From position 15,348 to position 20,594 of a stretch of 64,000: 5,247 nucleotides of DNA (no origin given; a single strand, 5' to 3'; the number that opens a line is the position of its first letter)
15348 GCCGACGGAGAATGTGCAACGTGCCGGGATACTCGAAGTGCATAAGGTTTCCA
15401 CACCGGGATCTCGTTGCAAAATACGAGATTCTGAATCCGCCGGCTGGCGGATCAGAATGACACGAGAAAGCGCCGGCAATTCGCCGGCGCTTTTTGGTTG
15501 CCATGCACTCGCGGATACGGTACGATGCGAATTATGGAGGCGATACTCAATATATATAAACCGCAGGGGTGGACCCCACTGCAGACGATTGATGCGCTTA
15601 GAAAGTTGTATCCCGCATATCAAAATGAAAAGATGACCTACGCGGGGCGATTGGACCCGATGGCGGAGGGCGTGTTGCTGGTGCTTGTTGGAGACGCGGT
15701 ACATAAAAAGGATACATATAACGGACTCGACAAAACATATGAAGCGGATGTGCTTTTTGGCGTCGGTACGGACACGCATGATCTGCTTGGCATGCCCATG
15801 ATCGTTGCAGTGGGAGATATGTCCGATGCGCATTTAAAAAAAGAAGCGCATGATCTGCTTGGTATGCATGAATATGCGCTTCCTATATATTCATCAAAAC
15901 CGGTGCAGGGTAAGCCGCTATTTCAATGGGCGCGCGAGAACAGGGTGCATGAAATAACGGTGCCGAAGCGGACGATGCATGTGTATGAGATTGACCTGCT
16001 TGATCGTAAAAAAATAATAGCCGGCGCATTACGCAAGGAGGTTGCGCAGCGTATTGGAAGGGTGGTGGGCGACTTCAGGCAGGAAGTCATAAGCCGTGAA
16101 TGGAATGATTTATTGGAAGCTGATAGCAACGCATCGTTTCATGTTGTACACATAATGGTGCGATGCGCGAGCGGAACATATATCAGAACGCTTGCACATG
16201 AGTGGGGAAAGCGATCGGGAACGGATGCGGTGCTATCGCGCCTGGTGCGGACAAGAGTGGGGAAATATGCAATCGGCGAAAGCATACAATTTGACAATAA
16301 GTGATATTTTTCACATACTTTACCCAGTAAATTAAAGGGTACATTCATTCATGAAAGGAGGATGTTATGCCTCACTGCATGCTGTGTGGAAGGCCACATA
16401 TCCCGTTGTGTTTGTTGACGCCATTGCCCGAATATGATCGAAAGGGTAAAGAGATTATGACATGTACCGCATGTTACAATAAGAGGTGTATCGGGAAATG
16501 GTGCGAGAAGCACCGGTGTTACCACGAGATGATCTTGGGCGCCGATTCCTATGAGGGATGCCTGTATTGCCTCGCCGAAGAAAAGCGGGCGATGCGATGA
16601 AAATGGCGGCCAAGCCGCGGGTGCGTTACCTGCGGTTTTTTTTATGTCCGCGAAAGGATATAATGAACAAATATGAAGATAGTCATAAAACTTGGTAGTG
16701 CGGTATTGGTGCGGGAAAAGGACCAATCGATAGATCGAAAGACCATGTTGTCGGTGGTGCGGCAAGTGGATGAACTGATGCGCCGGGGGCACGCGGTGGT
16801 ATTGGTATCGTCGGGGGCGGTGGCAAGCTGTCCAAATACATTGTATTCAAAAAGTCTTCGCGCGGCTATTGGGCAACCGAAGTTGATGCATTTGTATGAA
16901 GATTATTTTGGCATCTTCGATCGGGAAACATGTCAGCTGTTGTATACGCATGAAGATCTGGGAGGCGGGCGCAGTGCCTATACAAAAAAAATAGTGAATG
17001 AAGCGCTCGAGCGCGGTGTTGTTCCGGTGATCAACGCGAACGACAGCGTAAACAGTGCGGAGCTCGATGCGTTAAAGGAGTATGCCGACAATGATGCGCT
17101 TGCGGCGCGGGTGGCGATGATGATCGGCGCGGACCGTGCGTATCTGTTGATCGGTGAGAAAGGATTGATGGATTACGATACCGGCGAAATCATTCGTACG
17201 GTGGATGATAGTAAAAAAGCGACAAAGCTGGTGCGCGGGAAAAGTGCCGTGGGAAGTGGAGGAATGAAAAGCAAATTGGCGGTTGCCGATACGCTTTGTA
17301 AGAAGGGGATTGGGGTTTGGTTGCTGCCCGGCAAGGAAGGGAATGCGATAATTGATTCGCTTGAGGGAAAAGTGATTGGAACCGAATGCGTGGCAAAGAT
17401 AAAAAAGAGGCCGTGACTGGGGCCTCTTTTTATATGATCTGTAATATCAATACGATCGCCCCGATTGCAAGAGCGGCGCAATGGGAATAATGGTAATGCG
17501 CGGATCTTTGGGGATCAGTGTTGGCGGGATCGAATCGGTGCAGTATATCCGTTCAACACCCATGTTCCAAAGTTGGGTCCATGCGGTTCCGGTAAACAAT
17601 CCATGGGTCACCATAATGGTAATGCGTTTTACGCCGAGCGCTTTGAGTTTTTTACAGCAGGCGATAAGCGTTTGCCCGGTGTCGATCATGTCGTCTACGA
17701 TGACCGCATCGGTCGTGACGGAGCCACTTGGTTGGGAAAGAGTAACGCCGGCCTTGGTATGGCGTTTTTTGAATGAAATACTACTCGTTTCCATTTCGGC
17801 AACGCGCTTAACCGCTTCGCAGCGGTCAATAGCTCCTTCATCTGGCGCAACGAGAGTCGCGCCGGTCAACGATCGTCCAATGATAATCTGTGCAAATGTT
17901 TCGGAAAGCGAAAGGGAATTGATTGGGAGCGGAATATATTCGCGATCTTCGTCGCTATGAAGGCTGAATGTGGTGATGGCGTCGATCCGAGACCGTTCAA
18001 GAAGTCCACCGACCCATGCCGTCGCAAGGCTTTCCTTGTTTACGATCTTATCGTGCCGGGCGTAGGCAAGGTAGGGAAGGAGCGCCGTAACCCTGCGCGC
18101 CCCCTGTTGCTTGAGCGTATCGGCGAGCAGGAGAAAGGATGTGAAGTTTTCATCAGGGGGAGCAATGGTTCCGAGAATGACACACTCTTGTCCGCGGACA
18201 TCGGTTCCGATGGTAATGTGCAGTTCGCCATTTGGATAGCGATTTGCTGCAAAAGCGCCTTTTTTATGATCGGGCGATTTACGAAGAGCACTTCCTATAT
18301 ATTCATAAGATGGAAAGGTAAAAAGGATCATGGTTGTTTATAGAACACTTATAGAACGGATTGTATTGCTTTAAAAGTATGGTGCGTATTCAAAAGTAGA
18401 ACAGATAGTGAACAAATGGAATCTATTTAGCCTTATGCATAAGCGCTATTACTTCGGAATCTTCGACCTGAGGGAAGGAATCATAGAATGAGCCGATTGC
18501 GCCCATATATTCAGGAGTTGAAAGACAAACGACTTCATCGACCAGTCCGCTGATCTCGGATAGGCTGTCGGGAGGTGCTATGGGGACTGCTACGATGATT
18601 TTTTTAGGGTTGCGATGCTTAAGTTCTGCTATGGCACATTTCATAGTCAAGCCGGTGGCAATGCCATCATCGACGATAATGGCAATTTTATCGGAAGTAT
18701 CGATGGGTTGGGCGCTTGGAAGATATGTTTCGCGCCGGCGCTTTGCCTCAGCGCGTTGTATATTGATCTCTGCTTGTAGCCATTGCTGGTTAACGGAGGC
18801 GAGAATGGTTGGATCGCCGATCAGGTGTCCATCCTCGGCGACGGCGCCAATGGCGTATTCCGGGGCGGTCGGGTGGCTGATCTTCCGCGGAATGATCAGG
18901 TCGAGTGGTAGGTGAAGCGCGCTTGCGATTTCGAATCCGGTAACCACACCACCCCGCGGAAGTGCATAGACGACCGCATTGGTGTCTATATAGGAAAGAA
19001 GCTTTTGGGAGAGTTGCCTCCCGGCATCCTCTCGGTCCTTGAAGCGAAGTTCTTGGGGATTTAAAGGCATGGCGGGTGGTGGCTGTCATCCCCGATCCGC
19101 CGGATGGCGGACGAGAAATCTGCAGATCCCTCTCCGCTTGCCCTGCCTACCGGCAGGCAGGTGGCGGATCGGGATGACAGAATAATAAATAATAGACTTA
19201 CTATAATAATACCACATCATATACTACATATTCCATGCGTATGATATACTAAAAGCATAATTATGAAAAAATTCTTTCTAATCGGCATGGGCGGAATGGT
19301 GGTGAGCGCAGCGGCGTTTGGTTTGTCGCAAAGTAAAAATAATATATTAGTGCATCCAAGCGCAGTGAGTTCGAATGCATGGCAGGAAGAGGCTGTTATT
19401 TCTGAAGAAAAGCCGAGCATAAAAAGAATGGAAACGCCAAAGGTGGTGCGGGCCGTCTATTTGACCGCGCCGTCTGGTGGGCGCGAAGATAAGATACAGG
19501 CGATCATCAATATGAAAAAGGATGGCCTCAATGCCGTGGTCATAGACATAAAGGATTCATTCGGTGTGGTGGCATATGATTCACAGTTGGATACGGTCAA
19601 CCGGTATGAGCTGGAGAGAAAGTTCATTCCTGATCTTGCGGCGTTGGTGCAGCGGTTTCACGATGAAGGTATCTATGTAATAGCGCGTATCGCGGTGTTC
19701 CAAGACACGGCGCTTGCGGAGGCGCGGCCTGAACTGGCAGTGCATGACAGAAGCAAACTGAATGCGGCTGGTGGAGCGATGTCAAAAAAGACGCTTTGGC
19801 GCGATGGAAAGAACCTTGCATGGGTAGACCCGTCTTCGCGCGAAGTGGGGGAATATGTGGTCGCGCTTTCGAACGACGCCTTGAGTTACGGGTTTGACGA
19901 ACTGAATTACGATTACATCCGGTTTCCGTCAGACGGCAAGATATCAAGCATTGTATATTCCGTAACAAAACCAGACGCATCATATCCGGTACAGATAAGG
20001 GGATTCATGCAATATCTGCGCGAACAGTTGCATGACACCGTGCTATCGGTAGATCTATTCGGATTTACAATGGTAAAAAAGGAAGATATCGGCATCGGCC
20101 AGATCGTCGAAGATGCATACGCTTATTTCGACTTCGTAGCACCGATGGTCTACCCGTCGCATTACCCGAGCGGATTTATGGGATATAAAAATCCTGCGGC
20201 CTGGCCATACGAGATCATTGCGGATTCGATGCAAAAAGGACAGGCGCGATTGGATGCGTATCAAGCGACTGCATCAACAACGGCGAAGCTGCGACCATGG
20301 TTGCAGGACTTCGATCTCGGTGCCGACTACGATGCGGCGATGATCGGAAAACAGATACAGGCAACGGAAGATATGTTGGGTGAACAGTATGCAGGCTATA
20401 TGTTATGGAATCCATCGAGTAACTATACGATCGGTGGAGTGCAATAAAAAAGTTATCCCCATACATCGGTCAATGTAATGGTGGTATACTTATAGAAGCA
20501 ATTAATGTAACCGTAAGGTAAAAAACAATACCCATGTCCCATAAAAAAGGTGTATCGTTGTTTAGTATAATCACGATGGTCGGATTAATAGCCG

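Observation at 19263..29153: Cellulosome-style cohesin-dockerin surface anchoring module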

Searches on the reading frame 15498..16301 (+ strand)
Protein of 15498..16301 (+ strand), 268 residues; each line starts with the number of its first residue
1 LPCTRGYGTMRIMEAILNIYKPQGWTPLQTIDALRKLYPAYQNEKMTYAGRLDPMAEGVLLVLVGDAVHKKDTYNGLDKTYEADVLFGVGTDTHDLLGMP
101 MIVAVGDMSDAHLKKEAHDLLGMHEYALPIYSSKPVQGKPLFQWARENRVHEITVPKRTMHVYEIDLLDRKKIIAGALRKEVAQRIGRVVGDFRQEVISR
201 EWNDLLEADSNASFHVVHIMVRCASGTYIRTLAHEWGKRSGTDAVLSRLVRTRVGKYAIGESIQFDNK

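Call 14: search_protein_families(library=pfam, proteins=[window:15498-16301:+], max_evalue=0.001)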
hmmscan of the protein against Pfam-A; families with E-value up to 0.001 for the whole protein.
window:15498-16301:+ (268 aa): 1 family
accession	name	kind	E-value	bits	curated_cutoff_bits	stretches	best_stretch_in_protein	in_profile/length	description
PF01509.24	TruB_N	-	6.6e-27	95.1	27.3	1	41-172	4-134/149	TruB family pseudouridylate synthase (N terminal domain)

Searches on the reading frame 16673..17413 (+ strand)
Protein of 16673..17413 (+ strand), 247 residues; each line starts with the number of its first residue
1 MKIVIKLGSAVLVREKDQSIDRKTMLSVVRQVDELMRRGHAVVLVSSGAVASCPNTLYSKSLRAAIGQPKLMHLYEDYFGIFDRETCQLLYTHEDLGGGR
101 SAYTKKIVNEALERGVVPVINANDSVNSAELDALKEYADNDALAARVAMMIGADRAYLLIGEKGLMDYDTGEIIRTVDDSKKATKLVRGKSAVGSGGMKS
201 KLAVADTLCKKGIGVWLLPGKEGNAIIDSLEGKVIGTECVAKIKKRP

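Call 14: search_protein_families(library=pfam, proteins=[window:16673-17413:+], max_evalue=0.001)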
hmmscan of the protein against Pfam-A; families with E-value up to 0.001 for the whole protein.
window:16673-17413:+ (247 aa): 1 family
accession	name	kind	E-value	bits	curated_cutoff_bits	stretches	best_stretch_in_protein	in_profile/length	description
PF00696.33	AA_kinase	-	2.9e-21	76.7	24.9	1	1-216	1-231/234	Amino acid kinase family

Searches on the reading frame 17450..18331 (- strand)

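Call 14: search_protein_families(library=pfam, proteins=[window:17450-18331:-], max_evalue=0.001)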
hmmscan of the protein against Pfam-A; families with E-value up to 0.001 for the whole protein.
window:17450-18331:- (294 aa): 4 families
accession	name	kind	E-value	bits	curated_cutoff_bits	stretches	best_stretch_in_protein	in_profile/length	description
PF13793.12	Pribosyltran_N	-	4.8e-18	65.6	25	1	1-112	1-114/117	N-terminal domain of ribose phosphate pyrophosphokinase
PF14572.12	Pribosyl_synth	-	6.5e-13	49.5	27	1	208-280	85-158/184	Phosphoribosyl synthetase-associated domain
PF00156.33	Pribosyltran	-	9.8e-09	35.2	26.3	1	157-243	30-124/158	Phosphoribosyl transferase domain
PF14681.12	UPRTase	-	0.00067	19.6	27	1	203-245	117-159/206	Uracil phosphoribosyltransferase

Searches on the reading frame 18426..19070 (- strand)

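Call 14: search_protein_families(library=pfam, proteins=[window:18426-19070:-], max_evalue=0.001)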
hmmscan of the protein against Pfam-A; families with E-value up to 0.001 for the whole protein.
window:18426-19070:- (215 aa): 2 families
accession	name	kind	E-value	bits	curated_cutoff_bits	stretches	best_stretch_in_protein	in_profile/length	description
PF00156.33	Pribosyltran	-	5e-17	62.1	26.3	1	14-184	12-144/158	Phosphoribosyl transferase domain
PF14681.12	UPRTase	-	0.0001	22.3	27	1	101-176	95-171/206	Uracil phosphoribosyltransferase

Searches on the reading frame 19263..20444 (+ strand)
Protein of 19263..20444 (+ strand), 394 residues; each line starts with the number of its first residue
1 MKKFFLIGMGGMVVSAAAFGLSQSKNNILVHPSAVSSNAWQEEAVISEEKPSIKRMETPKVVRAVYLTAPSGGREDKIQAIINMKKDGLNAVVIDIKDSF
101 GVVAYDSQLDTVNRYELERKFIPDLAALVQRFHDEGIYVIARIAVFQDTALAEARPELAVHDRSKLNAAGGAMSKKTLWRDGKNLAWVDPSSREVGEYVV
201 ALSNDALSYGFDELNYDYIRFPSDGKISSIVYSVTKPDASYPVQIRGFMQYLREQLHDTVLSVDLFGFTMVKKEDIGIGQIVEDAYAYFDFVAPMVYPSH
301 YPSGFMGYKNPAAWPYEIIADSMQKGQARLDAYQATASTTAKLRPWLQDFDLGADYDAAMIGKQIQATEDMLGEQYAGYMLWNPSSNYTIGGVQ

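Call 7: search_protein_families(library=pfam, proteins=[window:19263-20444:+], max_evalue=0.1)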
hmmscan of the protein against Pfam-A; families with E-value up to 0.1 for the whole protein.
window:19263-20444:+ (394 aa): 2 families
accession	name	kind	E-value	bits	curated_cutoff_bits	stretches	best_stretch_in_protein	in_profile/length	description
PF13200.12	DUF4015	-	1.8e-86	290.6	27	1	64-388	1-313/313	Putative glycosyl hydrolase domain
PF14871.12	GHL6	-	7.2e-06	26.7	35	1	79-164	4-85/132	Hypothetical glycosyl hydrolase 6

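Call 73: search_protein_families(library=ncbifam, proteins=[window:19263-20444:+], max_evalue=0.01)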
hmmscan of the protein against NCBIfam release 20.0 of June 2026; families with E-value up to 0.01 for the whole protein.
window:19263-20444:+ (394 aa): 0 families
